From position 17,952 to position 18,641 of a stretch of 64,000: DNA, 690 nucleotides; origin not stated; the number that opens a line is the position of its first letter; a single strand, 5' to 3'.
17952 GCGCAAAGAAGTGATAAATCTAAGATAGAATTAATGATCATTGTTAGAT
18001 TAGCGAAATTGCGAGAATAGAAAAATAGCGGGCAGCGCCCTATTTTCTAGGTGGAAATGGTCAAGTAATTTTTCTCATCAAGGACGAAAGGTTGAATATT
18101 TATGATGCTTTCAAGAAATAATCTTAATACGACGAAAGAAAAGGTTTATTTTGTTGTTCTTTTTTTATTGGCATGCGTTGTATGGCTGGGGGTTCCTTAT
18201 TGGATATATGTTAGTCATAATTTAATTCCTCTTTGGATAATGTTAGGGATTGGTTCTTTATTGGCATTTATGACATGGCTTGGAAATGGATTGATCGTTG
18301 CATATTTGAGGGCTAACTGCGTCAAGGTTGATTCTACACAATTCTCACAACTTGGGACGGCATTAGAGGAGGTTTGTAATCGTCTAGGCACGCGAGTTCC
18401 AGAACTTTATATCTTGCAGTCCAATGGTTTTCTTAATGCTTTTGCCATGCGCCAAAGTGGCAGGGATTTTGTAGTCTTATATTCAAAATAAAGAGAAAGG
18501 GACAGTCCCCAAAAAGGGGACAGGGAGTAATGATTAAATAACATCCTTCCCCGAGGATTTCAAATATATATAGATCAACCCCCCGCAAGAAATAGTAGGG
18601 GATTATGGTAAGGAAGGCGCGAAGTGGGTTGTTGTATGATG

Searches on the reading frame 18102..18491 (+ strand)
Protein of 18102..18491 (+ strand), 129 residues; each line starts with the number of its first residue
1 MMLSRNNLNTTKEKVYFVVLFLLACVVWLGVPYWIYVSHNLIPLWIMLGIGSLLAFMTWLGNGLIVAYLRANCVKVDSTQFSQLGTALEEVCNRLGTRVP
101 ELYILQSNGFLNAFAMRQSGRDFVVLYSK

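Call 7: search_protein_families(library=pfam, proteins=[window:18102-18491:+], max_evalue=0.01)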
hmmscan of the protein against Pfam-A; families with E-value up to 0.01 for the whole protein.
window:18102-18491:+ (129 aa): 1 family
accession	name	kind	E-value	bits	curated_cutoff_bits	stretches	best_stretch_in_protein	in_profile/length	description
PF20154.4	LNT_N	-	0.0008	20.1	27.1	1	12-72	34-95/159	Apolipoprotein N-acyltransferase N-terminal domain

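Call 8: search_protein_families(library=ncbifam, proteins=[window:18102-18491:+], max_evalue=0.01)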
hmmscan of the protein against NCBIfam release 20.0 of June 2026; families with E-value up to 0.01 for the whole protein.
window:18102-18491:+ (129 aa): 4 families
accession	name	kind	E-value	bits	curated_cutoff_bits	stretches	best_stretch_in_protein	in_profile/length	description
NF002322.0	PRK01265.1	equivalog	2.7e-06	27.1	275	1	18-116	17-116/325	zinc metalloprotease HtpX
NF002826.0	PRK03001.1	equivalog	0.0034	16.6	369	1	54-116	42-101/285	zinc metalloprotease HtpX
NF003425.0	PRK04897.1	equivalog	0.0038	16.5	355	1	8-120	8-117/298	zinc metalloprotease HtpX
NF002669.0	PRK02391.1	equivalog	0.0075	15.5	341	1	17-125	16-119/298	zinc metalloprotease HtpX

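Call 46: find_homologous_proteins(query=window:18102-18488:+)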
Query window:18102-18488:+ (129 aa): 2 proteins with E <= 0.001 among 11 candidates.
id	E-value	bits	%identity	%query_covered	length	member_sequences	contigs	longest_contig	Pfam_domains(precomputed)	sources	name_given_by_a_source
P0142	2.6e-46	175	100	64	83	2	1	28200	-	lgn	-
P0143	3.3e-11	61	35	95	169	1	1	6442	PF01435.25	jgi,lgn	jgi:Zn-dependent protease with chaperone function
